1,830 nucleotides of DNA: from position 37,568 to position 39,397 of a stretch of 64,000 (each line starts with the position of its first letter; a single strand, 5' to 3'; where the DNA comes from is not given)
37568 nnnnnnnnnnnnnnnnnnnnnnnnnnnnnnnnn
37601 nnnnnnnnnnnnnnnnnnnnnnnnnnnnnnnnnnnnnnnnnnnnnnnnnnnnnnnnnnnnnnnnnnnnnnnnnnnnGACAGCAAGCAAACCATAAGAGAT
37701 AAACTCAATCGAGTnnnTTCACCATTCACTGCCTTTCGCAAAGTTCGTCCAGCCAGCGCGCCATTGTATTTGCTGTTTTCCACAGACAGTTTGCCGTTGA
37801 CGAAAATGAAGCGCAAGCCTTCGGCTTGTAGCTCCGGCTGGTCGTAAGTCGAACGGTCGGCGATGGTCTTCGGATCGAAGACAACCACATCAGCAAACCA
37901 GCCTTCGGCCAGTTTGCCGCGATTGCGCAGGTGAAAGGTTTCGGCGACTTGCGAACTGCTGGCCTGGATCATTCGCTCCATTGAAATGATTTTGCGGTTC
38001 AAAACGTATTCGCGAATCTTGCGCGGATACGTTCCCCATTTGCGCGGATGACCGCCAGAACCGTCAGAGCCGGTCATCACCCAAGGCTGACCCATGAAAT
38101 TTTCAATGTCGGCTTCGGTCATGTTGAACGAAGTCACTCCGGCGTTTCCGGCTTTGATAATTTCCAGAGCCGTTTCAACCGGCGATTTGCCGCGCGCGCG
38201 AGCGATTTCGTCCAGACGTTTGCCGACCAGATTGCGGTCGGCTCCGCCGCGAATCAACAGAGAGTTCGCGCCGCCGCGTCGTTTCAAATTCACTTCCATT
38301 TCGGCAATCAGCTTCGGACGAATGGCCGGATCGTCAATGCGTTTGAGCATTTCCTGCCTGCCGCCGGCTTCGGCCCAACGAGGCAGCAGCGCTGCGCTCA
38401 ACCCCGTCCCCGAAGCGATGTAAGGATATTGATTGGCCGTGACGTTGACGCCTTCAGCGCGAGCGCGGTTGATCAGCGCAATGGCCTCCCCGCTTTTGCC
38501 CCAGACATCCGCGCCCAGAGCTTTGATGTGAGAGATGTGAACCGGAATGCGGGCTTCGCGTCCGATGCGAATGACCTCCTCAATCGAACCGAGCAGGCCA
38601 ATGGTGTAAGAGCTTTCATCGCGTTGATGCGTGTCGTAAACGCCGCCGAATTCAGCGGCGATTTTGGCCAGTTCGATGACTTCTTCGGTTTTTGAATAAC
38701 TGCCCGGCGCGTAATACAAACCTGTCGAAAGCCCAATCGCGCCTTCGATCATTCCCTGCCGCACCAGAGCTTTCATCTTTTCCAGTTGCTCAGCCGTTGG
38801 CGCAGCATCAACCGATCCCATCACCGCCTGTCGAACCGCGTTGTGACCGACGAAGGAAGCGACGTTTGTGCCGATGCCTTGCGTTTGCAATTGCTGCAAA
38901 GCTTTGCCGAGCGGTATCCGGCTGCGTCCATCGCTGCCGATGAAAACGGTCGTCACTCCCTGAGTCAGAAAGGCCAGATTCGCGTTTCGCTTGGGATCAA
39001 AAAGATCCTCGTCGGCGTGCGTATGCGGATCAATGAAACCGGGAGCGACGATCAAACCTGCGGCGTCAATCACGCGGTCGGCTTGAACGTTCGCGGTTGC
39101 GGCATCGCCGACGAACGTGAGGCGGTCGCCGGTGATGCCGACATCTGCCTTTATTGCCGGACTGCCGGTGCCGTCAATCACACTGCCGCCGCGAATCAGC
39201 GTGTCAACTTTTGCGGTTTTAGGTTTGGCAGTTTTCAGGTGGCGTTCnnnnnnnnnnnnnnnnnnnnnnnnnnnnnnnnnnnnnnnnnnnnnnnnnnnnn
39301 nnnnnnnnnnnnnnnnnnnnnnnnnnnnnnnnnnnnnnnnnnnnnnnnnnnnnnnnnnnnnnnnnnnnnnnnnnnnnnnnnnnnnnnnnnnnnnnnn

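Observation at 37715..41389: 1243-aa secreted fusion of TolB-like propeller, S9 peptidase and D-aminoacylase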

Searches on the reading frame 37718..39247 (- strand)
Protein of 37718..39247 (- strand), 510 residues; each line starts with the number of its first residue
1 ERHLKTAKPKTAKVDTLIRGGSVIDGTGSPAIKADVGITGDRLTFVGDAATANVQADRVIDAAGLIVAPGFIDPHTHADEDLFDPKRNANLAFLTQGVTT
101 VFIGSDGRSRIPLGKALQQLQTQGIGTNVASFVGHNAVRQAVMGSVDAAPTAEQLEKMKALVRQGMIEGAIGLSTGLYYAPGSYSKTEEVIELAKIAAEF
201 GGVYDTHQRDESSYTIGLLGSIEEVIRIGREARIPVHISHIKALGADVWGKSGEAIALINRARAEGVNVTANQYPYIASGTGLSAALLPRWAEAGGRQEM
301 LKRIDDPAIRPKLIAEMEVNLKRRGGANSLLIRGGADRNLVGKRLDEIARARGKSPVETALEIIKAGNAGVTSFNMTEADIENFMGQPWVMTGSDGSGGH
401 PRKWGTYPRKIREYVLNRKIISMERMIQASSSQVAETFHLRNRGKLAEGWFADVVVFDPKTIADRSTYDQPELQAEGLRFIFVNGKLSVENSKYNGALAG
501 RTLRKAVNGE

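Call 9: search_solved_structures(query=window:37718-39247:-, max_evalue=1e-20, show_alignments=4)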
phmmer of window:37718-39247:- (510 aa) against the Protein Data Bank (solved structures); distinct sequences matched with E-value up to 1e-20: 8.
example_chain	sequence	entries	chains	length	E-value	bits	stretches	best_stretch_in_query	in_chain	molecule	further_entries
1rjp_A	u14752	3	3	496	1.8e-83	284.5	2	117-284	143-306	D-aminoacylase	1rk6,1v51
1m7j_A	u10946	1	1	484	5.6e-83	282.8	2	117-284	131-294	D-aminoacylase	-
1rjq_A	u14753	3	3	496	2.1e-82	280.9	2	117-284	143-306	D-aminoacylase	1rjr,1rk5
1v4y_A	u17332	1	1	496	5.3e-82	279.6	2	117-284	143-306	D-aminoacylase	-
9g5m_A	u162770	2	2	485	7.2e-68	233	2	126-283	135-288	Amidohydrolase family protein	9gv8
3gip_A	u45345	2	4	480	3.1e-65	224.3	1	122-289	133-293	N-acyl-D-glutamate deacylase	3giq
9kb1_A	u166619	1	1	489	9.9e-52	179.8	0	121-283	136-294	PpOngB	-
9kb3_A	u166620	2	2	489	1.2e-50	176.2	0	121-283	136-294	Carbohydrate de-N-acetylated protein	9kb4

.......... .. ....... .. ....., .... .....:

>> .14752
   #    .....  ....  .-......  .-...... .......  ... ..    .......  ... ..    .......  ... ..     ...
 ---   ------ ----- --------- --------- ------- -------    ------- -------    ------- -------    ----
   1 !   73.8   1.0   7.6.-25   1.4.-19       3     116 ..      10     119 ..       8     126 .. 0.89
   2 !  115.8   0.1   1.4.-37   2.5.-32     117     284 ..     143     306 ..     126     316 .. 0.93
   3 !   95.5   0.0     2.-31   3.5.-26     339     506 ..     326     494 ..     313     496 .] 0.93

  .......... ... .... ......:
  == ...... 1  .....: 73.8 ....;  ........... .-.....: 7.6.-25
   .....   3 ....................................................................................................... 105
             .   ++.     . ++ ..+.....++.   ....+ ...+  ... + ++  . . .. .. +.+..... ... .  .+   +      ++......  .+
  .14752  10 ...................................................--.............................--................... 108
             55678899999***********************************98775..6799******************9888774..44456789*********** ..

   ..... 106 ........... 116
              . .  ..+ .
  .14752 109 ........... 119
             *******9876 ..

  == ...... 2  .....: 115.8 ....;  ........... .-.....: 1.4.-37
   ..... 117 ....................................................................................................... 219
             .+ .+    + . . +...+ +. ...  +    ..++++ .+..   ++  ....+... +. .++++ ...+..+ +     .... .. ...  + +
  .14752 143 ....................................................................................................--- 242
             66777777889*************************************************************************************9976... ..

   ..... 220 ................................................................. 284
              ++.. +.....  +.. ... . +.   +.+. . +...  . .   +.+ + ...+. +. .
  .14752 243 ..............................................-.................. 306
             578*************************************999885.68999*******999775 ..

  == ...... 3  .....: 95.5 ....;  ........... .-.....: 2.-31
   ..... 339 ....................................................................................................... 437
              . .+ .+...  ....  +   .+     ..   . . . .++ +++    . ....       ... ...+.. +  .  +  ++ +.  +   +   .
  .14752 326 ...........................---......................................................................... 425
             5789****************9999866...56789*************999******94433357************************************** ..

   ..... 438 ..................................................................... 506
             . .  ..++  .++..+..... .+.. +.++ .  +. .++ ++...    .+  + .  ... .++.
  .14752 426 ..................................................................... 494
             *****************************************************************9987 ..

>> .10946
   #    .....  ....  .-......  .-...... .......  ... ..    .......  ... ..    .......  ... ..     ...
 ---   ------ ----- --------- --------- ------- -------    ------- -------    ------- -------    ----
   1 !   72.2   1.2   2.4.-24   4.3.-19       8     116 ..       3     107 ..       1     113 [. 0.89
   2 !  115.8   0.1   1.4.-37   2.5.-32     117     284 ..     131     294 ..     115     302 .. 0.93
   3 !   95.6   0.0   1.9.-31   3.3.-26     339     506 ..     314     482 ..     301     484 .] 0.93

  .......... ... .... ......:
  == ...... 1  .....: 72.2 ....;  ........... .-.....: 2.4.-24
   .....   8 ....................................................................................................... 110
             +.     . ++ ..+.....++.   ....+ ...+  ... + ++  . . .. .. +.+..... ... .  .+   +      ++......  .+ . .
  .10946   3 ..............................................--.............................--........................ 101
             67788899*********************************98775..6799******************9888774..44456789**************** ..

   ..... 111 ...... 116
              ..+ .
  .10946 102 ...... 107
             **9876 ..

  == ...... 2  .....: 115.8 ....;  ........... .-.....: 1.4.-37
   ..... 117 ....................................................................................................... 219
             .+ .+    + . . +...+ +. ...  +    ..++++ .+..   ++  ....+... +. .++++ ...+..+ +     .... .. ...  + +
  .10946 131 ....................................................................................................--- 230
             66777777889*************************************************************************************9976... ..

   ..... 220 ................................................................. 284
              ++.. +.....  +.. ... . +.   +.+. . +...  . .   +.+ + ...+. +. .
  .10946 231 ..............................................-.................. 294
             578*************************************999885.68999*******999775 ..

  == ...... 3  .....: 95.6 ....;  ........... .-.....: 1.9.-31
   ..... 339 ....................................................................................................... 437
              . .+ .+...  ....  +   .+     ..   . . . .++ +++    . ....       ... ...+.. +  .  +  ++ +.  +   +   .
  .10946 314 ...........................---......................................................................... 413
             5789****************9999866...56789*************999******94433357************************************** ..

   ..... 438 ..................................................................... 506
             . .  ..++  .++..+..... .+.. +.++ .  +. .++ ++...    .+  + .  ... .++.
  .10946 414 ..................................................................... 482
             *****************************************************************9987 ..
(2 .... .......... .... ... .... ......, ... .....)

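Call 40: search_protein_representatives(protein=window:37718-39217:-)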
Query: 500 residues. Proteins with E-value up to 0.001 (for the whole library): 26050; up to 1e-10: 11889; up to 1e-30: 3744. The best 150 are listed.
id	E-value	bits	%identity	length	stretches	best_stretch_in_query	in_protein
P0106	3.5e-202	689.1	64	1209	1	2-495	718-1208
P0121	5.6e-180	615.9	42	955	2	2-475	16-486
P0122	3.8e-176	603.3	67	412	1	86-495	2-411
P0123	1.3e-175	601.5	57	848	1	3-496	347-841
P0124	2.2e-174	597.4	57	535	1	3-495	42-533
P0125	9.0e-155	532.8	36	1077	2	4-494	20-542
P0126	2.6e-147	508.1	47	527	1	3-498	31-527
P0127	2.3e-144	498.5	49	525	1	3-493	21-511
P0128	5.5e-141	487.3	49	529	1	4-493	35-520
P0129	7.7e-140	483.5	44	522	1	3-493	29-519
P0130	1.7e-139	482.4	49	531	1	4-494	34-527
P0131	3.3e-138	478.2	47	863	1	4-495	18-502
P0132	8.7e-138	476.8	48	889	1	5-496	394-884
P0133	5.0e-137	474.3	49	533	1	3-499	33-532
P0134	1.3e-135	469.6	47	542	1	4-497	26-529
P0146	2.0e-123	429.4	45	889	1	5-495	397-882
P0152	2.0e-121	422.8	45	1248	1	4-496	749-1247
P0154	6.9e-121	421.0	45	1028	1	2-494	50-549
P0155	2.8e-119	415.8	44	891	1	4-482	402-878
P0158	3.8e-115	402.1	44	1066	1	4-499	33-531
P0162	9.9e-113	394.1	44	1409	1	3-494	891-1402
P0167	6.3e-109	381.6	40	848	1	1-496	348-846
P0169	7.0e-108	378.1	41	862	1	3-496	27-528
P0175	5.6e-106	371.9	40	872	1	6-498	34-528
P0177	1.4e-105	370.5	42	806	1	2-492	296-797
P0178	2.4e-105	369.8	47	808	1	5-493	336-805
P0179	1.1e-104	367.6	41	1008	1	4-495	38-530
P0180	1.5e-104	367.1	41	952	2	4-496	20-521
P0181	2.5e-104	366.4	39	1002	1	4-496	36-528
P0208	1.4e-97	344.2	41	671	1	2-495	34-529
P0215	2.1e-96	340.3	45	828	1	7-476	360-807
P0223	3.7e-95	336.2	42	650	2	3-317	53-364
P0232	1.1e-94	334.7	42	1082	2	107-494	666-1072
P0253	7.3e-93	328.6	40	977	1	5-494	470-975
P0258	1.7e-92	327.4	40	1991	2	2-497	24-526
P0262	2.5e-92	326.8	40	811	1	4-494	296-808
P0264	3.3e-92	326.5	36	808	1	4-497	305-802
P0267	4.2e-92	326.1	43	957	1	3-494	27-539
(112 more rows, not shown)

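Call 42: search_protein_families(library=pfam, proteins=[P0167, P0169, P0175, P0177, P0179, P0181, P0215, P0232, P0253, P0267], max_evalue=0.00001)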
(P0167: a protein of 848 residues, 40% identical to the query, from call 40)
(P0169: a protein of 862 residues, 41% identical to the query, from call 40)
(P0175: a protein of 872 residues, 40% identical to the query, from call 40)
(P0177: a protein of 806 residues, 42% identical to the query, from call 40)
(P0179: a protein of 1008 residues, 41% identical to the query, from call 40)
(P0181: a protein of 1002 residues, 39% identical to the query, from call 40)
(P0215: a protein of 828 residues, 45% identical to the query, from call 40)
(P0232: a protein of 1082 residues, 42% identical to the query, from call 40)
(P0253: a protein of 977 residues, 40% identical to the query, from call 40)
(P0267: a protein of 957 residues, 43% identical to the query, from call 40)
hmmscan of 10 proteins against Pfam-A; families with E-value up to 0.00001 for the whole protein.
P0167 (848 aa): 3 families
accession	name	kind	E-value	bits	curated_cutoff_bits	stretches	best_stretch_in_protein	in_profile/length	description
PF07969.17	Amidohydro_3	-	6.4e-26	92.3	29.7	1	398-827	6-470/472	Amidohydrolase family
PF01156.24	IU_nuc_hydro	-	5e-12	46.5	34.2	1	41-310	1-263/297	Inosine-uridine preferring nucleoside hydrolase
PF01979.26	Amidohydro_1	-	2e-08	34.3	25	0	401-563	1-174/345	Amidohydrolase family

P0169 (862 aa): 3 families
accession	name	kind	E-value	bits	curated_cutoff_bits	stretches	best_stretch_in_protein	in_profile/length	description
PF07969.17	Amidohydro_3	-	2.1e-27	97.2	29.7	2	357-507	326-468/472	Amidohydrolase family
PF00144.29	Beta-lactamase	-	2.1e-16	60.4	27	1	567-839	14-315/329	Beta-lactamase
PF01979.26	Amidohydro_1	-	1.7e-13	51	25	1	434-507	273-342/345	Amidohydrolase family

P0175 (872 aa): 3 families
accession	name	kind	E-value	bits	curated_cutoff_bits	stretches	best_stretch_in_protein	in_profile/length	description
PF00144.29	Beta-lactamase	-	4.3e-64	217.2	27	1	552-865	9-323/329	Beta-lactamase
PF07969.17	Amidohydro_3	-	2.6e-24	87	29.7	2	404-508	369-471/472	Amidohydrolase family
PF01979.26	Amidohydro_1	-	1.4e-11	44.7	25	1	404-508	245-345/345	Amidohydrolase family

P0177 (806 aa): 3 families
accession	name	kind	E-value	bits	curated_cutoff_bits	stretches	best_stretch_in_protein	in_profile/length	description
PF13354.11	Beta-lactamase2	-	1.4e-54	185.2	22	1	40-260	3-213/214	Beta-lactamase enzyme family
PF07969.17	Amidohydro_3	-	2.9e-27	96.7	29.7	2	668-784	358-472/472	Amidohydrolase family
PF01979.26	Amidohydro_1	-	4.9e-10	39.6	25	0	706-764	273-323/345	Amidohydrolase family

P0179 (1008 aa): 2 families
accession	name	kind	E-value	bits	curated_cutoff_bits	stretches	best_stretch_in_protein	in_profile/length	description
PF07969.17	Amidohydro_3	-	2.9e-25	90.1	29.7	1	80-511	1-469/472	Amidohydrolase family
PF01979.26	Amidohydro_1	-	3.1e-10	40.3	25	1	408-492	246-325/345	Amidohydrolase family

P0181 (1002 aa): 3 families
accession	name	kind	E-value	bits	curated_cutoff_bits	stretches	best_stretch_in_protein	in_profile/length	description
PF07969.17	Amidohydro_3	-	9.6e-29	101.6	29.7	1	79-509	2-470/472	Amidohydrolase family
PF01177.27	Asp_Glu_race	-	1.1e-12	48.6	31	1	676-774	65-149/211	Asp/Glu/Hydantoin racemase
PF01979.26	Amidohydro_1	-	2.9e-10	40.4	25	0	426-485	266-321/345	Amidohydrolase family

P0215 (828 aa): 3 families
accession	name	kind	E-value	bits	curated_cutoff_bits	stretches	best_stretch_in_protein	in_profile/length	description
PF00144.29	Beta-lactamase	-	4.9e-74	249.9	27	1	27-338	1-315/329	Beta-lactamase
PF07969.17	Amidohydro_3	-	2.6e-31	110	29.7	1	399-809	1-471/472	Amidohydrolase family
PF01979.26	Amidohydro_1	-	1.1e-10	41.8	25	0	737-808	276-344/345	Amidohydrolase family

P0232 (1082 aa): 3 families
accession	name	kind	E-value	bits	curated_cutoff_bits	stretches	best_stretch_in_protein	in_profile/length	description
PF02113.21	Peptidase_S13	-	4.4e-58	197.5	22.8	1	35-510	2-431/444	D-Ala-D-Ala carboxypeptidase 3 (S13) family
PF07969.17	Amidohydro_3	-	2.3e-20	74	29.7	1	586-1054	1-469/472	Amidohydrolase family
PF01979.26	Amidohydro_1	-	1.6e-07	31.4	25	0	982-1054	275-343/345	Amidohydrolase family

P0253 (977 aa): 3 families
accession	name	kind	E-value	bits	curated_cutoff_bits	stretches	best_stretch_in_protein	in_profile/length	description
PF00144.29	Beta-lactamase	-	1.1e-68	232.3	27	1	44-350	15-321/329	Beta-lactamase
PF07969.17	Amidohydro_3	-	2.3e-19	70.7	29.7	1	842-959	358-471/472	Amidohydrolase family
PF01979.26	Amidohydro_1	-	1.4e-14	54.6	25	1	890-959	279-345/345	Amidohydrolase family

P0267 (957 aa): 3 families
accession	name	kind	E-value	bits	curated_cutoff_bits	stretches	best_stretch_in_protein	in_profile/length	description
PF00144.29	Beta-lactamase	-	1.1e-63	215.8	27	1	563-917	1-315/329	Beta-lactamase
PF07969.17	Amidohydro_3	-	7.3e-20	72.3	29.7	1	70-523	1-471/472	Amidohydrolase family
PF01979.26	Amidohydro_1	-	5.5e-07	29.6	25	0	411-523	237-345/345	Amidohydrolase family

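Call 43: search_protein_families(library=pfam, proteins=[P0121, P0123, P0125, P0131, P0132, P0146, P0152, P0154, P0162], max_evalue=0.00001)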
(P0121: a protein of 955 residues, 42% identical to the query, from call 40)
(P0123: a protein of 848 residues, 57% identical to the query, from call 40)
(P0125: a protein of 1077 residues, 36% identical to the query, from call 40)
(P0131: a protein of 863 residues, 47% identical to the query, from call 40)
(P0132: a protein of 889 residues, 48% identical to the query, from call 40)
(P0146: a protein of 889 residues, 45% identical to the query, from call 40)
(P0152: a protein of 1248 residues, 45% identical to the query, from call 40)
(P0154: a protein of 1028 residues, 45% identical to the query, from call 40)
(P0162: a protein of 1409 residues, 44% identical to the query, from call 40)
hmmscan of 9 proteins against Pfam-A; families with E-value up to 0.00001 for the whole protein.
P0121 (955 aa): 3 families
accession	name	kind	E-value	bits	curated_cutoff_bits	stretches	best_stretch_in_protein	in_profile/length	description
PF07969.17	Amidohydro_3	-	1.7e-46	160.1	29.7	3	60-486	1-468/472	Amidohydrolase family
PF01979.26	Amidohydro_1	-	6.3e-21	75.4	25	1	394-469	247-323/345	Amidohydrolase family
PF00449.26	Urease_alpha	-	2.6e-09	37.9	23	0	499-541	61-101/121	Urease alpha-subunit, N-terminal domain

P0123 (848 aa): 3 families
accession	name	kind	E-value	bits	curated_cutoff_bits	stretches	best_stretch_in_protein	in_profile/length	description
PF03069.20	FmdA_AmdA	-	3.4e-34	118.8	27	2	193-338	203-370/373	Acetamidase/Formamidase family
PF07969.17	Amidohydro_3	-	3.5e-24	86.6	29.7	1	392-823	1-471/472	Amidohydrolase family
PF01979.26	Amidohydro_1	-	4.7e-14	52.8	25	1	724-804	244-323/345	Amidohydrolase family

P0125 (1077 aa): 2 families
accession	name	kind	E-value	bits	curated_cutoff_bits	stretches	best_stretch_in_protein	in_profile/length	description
PF07969.17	Amidohydro_3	-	2e-27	97.3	29.7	2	409-525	358-470/472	Amidohydrolase family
PF01979.26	Amidohydro_1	-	1.6e-18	67.5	25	1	443-525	267-344/345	Amidohydrolase family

P0131 (863 aa): 3 families
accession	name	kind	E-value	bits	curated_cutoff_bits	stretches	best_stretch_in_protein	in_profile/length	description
PF00144.29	Beta-lactamase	-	8.3e-51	173.5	27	1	517-843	6-310/329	Beta-lactamase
PF07969.17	Amidohydro_3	-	1.1e-20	75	29.7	1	60-485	1-471/472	Amidohydrolase family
PF01979.26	Amidohydro_1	-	1.1e-11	45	25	1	68-484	1-344/345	Amidohydrolase family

P0132 (889 aa): 3 families
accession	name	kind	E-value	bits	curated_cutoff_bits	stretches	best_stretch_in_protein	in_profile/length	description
PF07969.17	Amidohydro_3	-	7.5e-22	78.9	29.7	1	439-865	1-470/472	Amidohydrolase family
PF00246.29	Peptidase_M14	-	4.8e-16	59.7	21.6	1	148-299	3-186/286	Zinc carboxypeptidase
PF01979.26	Amidohydro_1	-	6.9e-09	35.8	25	0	768-849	245-326/345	Amidohydrolase family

P0146 (889 aa): 3 families
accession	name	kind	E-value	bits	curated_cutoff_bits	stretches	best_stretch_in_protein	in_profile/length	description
PF00246.29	Peptidase_M14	-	1.7e-18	67.7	21.6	1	165-364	18-266/286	Zinc carboxypeptidase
PF07969.17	Amidohydro_3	-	3.4e-16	60.2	29.7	1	438-620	1-208/472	Amidohydrolase family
PF24827.1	AstE_AspA_cat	-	5.1e-10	39.6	25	1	188-362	3-170/192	Succinylglutamate desuccinylase/Aspartoacylase catalytic domain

P0152 (1248 aa): 3 families
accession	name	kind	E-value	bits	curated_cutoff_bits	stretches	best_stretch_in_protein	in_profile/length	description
PF01804.23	Penicil_amidase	-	2.8e-106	357.6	21.3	1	49-735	2-675/675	Penicillin amidase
PF07969.17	Amidohydro_3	-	1.5e-24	87.7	29.7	1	791-1228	1-470/472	Amidohydrolase family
PF01979.26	Amidohydro_1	-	6.4e-11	42.5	25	1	1154-1206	274-322/345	Amidohydrolase family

P0154 (1028 aa): 3 families
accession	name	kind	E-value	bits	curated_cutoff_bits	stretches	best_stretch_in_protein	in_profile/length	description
PF00144.29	Beta-lactamase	-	4.5e-67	227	27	1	567-882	2-316/329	Beta-lactamase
PF07969.17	Amidohydro_3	-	2.1e-20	74.1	29.7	2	95-309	2-239/472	Amidohydrolase family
PF01979.26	Amidohydro_1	-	8.1e-10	38.9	25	1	102-246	1-157/345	Amidohydrolase family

P0162 (1409 aa): 3 families
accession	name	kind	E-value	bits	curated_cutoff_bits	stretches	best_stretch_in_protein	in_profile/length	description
PF01804.23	Penicil_amidase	-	1.7e-181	606.1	21.3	1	57-864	1-674/675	Penicillin amidase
PF07969.17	Amidohydro_3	-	1.8e-19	71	29.7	1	943-1387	9-472/472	Amidohydrolase family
PF01979.26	Amidohydro_1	-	1.7e-11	44.4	25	1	1281-1386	245-345/345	Amidohydrolase family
